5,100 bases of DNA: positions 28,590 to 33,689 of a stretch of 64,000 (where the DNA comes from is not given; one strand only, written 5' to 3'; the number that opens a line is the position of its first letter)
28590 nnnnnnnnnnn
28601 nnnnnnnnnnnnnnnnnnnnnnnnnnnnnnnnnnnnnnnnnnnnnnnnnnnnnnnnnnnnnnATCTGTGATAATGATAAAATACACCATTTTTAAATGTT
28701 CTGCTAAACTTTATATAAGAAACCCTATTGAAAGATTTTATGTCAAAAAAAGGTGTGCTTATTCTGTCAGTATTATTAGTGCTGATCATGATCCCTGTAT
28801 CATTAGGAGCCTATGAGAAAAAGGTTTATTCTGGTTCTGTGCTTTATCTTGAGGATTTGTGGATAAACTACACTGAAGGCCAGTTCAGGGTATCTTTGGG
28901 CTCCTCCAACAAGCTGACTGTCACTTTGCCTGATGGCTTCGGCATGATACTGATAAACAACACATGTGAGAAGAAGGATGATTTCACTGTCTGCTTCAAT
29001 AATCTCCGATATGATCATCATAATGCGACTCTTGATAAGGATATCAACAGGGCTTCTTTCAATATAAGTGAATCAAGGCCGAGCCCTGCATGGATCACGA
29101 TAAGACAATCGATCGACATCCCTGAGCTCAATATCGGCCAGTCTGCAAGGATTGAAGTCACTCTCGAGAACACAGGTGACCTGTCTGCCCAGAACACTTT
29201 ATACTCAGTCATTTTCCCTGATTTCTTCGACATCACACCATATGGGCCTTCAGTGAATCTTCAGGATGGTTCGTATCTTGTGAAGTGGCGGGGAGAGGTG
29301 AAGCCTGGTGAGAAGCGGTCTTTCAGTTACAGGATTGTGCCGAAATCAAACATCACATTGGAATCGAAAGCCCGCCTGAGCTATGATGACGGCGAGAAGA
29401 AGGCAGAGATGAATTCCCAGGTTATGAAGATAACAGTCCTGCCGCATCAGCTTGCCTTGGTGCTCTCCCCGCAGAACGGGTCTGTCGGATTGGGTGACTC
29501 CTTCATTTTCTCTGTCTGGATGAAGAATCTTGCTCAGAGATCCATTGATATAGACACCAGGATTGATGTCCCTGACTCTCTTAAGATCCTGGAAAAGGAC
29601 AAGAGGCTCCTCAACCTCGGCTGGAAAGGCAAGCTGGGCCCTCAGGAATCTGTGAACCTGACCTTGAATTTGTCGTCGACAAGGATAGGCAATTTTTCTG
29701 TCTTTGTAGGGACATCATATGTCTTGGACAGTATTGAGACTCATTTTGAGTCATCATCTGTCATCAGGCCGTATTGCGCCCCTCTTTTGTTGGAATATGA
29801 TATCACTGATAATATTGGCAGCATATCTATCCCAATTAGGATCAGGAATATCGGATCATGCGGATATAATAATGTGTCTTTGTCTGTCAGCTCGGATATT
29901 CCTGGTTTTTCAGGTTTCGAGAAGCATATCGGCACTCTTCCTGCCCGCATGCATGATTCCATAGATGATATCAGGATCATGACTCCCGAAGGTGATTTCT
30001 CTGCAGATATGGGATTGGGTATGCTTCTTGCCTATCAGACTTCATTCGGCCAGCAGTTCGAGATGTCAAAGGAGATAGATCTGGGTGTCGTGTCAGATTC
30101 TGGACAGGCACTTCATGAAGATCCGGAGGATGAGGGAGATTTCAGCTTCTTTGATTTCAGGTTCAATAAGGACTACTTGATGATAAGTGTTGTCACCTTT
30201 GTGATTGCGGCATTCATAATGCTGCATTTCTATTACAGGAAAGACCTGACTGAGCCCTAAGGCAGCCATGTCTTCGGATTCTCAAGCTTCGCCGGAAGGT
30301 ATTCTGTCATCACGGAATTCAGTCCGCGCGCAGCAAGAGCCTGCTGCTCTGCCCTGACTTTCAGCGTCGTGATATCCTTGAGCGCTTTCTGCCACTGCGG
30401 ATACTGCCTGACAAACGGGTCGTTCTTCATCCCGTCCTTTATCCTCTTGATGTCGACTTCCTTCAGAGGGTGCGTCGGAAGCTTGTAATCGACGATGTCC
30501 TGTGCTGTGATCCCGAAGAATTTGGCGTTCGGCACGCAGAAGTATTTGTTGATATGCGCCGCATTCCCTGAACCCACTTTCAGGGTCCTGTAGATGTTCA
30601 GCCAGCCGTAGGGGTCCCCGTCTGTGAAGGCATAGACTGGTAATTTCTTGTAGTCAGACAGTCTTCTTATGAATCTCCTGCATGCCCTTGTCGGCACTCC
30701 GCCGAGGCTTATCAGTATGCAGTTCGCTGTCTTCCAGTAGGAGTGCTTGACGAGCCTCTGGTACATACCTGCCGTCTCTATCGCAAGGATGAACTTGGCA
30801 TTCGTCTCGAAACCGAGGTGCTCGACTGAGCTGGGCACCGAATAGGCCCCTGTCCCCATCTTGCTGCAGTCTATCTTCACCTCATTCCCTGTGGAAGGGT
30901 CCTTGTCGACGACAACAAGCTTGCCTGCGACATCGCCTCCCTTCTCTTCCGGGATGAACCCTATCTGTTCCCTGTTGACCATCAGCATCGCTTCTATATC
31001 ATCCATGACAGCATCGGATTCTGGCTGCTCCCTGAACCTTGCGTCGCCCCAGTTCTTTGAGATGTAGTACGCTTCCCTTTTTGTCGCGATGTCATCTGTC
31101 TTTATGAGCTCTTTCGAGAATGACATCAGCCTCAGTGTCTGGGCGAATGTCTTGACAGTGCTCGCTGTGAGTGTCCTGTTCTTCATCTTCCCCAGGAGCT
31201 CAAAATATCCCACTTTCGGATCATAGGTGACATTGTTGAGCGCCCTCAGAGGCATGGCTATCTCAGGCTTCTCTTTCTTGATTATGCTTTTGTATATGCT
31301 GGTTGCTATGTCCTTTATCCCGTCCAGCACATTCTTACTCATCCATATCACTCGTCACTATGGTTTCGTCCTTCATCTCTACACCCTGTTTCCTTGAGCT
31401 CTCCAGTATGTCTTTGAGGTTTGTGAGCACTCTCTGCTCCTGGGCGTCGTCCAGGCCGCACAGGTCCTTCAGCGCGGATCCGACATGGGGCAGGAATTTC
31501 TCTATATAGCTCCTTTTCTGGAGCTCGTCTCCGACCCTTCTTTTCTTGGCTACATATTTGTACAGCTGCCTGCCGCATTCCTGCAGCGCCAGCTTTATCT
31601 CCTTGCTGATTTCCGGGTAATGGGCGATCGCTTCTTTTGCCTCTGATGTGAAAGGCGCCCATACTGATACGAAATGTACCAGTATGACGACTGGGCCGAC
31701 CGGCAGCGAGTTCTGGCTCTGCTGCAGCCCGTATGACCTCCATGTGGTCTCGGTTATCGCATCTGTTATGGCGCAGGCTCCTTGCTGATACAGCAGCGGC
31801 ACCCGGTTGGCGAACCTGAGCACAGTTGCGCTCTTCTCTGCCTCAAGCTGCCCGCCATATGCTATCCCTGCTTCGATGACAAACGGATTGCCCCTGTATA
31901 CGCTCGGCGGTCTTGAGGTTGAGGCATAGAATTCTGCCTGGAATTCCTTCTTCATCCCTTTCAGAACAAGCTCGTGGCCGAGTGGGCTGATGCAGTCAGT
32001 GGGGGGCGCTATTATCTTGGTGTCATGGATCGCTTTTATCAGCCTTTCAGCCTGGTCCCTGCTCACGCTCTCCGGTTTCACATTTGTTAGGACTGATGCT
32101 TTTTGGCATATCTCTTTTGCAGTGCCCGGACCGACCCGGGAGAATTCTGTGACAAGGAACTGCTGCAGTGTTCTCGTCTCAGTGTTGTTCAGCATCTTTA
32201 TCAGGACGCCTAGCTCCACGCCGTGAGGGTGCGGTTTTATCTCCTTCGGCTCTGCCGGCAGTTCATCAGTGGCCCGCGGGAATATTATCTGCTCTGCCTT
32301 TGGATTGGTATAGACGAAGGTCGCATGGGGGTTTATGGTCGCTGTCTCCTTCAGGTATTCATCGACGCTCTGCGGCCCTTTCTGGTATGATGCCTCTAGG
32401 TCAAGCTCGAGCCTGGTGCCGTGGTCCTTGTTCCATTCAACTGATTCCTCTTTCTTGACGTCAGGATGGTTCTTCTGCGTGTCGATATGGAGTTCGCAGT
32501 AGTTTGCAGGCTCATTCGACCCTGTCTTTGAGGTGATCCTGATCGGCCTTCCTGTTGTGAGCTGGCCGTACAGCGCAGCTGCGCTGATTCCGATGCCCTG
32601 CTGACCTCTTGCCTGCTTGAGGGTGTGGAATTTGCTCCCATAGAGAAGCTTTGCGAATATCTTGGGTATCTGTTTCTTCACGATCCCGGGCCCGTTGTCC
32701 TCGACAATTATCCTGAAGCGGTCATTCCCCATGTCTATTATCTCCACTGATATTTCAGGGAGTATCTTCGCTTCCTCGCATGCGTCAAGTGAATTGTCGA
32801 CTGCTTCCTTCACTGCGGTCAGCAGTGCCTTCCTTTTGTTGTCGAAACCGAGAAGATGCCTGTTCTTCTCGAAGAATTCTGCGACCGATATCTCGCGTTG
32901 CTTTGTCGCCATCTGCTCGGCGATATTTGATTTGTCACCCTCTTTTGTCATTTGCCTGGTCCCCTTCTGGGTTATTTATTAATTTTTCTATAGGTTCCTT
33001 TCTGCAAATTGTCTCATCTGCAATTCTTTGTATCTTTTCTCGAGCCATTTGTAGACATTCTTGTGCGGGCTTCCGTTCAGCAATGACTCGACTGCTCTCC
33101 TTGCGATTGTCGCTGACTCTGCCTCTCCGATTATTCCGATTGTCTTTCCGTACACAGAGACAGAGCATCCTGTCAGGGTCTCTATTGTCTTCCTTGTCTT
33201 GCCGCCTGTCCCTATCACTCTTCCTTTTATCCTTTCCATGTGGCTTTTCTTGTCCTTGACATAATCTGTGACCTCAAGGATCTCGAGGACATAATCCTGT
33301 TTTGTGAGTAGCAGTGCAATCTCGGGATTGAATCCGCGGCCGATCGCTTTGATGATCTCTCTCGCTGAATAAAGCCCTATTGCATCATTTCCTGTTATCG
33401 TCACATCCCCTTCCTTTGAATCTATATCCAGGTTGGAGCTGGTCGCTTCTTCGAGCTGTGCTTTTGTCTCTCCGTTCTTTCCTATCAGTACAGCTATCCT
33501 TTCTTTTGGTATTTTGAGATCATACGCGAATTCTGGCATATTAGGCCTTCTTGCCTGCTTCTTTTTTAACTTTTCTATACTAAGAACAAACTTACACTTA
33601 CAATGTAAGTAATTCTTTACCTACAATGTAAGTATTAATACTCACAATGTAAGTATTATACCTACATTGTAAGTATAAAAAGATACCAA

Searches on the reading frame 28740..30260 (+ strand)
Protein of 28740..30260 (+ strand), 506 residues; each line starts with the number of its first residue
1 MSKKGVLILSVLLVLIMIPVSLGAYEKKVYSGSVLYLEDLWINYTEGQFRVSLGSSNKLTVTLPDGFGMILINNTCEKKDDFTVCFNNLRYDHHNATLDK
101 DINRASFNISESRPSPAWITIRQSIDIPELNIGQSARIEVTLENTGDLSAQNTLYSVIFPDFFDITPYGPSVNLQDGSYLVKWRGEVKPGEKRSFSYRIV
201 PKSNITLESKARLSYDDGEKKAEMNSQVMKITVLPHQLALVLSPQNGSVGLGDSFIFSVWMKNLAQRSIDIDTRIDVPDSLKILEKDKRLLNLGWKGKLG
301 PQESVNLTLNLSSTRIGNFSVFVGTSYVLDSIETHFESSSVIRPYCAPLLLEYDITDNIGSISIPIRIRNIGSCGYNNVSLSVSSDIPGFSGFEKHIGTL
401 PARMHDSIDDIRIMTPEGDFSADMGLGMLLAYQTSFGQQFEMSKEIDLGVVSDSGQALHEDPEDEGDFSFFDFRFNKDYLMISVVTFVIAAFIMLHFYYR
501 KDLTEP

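Call 46: search_protein_families(library=pfam, proteins=[window:28740-30260:+], max_evalue=0.001)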
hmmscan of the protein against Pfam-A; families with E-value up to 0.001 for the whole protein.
window:28740-30260:+ (506 aa): 1 family
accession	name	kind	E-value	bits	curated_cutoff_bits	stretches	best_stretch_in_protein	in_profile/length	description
PF18000.7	Top6b_C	-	6.6e-05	23.5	28.6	1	135-207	29-100/111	Type 2 DNA topoisomerase 6 subunit B C-terminal domain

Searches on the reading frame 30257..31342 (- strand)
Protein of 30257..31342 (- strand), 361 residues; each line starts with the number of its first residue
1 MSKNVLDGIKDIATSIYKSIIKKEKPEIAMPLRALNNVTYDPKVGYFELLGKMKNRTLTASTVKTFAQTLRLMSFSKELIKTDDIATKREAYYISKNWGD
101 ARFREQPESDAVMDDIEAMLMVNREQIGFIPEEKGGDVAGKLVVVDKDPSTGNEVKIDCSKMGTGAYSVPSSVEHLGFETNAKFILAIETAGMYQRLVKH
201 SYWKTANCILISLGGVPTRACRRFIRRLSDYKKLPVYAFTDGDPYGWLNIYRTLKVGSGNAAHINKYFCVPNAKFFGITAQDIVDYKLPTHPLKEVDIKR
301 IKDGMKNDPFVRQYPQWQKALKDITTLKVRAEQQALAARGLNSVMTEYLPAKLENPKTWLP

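Call 46: search_protein_families(library=pfam, proteins=[window:30257-31342:-], max_evalue=0.001)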
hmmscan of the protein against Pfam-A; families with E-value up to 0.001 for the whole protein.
window:30257-31342:- (361 aa): 3 families
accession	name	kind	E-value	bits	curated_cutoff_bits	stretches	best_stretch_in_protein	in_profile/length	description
PF21180.3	TOP6A-Spo11_Toprim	-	1e-56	192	24.1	1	184-353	1-170/170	Topoisomerase 6 subunit A/Spo11, Toprim domain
PF20768.2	Topo_VI_alpha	-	5.2e-17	61.8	23.6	1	132-181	1-49/50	All-beta domain in DNA topoisomerase VI alpha subunit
PF04406.19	TP6A_N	-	1.4e-16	60.5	26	1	64-127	1-60/62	Type IIB DNA topoisomerase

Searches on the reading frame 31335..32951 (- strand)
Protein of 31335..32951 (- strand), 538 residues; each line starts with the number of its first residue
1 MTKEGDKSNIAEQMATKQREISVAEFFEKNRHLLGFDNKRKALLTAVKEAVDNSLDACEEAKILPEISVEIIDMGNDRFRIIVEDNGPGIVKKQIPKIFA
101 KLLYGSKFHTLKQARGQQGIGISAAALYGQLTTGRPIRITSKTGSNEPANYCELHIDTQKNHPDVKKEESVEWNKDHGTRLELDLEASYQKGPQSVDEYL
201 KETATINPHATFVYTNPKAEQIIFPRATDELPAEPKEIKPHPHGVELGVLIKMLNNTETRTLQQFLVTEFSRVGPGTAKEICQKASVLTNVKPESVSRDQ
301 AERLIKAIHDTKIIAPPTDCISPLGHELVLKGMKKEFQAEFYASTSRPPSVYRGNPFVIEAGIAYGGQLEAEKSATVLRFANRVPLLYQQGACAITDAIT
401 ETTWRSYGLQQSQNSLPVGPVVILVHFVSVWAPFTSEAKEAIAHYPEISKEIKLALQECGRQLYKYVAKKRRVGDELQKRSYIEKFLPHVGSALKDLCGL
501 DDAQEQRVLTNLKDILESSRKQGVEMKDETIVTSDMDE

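Call 46: search_protein_families(library=pfam, proteins=[window:31335-32951:-], max_evalue=0.001)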
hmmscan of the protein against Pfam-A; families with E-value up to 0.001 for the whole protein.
window:31335-32951:- (538 aa): 4 families
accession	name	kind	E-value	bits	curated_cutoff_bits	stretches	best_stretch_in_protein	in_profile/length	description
PF09239.17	Topo-VIb_trans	-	1.8e-61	207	24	1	316-476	1-156/159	Topoisomerase VI B subunit, transducer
PF02518.31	HATPase_c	-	1.7e-10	41.7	26.4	1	40-143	3-97/111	Histidine kinase-, DNA gyrase B-, and HSP90-like ATPase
PF13589.12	HATPase_c_3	-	4.8e-10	40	25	1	45-170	5-121/137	Histidine kinase-, DNA gyrase B-, and HSP90-like ATPase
PF05833.16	NFACT_N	-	9.2e-05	21.8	31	1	230-310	160-238/456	NFACT N-terminal and middle domains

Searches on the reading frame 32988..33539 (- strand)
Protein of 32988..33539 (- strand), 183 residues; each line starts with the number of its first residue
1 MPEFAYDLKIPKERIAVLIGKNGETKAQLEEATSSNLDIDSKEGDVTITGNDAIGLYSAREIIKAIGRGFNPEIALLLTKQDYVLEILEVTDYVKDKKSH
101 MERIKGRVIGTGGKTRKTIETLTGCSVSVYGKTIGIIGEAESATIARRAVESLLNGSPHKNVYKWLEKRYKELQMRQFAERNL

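Call 46: search_protein_families(library=pfam, proteins=[window:32988-33539:-], max_evalue=0.001)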
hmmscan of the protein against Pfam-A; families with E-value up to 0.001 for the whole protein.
window:32988-33539:- (183 aa): 6 families
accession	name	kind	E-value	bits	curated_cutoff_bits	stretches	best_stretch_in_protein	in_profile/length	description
PF00013.35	KH_1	-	9e-15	54.6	21.5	2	8-64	4-65/66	KH domain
PF21800.4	KH_KRR1_2nd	-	5.2e-14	52.5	27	1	85-169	3-87/91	KRR1 small subunit processome component, second KH domain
PF22891.2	KH_PNO1_2nd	-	2.3e-10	40.9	27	1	85-166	2-83/90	Eukaryotic type KH-domain (KH-domain type I) (327.11.2)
PF22675.2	KH-I_KHDC4-BBP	-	1.3e-05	25.4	30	1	104-139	7-42/76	KHDC4/BBP-like, KH-domain type I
PF13083.13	KH_KhpA-B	-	0.00014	22.2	32.1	0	105-131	40-66/73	KhpA/KhpB, KH domain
PF07650.23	KH_2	-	0.00081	19.6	22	0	9-37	30-58/78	KH domain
